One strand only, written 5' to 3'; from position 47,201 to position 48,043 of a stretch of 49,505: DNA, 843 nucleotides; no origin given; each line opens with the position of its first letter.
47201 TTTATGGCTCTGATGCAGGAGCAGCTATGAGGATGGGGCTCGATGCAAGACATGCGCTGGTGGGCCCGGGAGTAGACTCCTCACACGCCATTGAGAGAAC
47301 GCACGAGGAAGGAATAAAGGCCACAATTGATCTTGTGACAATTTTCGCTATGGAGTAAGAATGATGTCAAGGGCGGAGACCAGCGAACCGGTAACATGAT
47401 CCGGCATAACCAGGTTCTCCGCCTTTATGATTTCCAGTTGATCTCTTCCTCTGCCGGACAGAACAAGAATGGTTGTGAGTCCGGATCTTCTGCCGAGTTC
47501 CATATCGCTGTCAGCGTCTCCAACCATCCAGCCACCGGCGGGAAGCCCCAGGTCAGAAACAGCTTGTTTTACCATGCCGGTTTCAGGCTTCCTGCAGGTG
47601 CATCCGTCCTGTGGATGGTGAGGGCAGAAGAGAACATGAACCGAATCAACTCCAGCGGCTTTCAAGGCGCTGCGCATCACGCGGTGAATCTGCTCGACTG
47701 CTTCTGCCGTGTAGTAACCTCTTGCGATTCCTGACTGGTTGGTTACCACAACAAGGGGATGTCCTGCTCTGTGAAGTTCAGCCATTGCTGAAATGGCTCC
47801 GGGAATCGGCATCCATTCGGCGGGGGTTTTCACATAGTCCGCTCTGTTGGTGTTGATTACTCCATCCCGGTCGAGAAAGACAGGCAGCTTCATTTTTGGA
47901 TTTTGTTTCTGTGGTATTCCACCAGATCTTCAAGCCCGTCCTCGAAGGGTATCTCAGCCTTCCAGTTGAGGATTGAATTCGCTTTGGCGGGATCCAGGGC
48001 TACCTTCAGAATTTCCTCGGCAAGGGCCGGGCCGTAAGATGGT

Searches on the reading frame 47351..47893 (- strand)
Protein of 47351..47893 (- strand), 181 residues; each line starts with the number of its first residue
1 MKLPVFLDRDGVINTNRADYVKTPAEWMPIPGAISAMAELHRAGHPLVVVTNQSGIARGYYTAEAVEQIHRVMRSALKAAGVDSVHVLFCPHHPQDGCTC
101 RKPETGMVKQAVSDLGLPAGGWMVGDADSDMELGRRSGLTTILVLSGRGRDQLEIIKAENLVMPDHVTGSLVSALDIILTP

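Call 30: search_protein_families(library=pfam, proteins=[window:47351-47893:-], max_evalue=0.001)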
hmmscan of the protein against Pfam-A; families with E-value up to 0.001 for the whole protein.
window:47351-47893:- (181 aa): 5 families
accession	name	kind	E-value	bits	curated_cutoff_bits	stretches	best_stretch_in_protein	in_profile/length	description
PF13242.12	Hydrolase_like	-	5.4e-14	52.3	22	1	100-154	2-59/75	HAD-hyrolase-like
PF13419.12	HAD_2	-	7.2e-07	29.9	23.8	1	25-144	74-178/178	Haloacid dehalogenase-like hydrolase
PF08645.17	PNK3P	-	7.9e-07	29.4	22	1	18-115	18-109/161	Polynucleotide kinase 3 phosphatase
PF00702.32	Hydrolase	-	3.5e-06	28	26.4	1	16-138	86-191/191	haloacid dehalogenase-like hydrolase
PF13344.12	Hydrolase_6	-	4.9e-06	26.9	27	1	5-64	1-50/101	Haloacid dehalogenase-like hydrolase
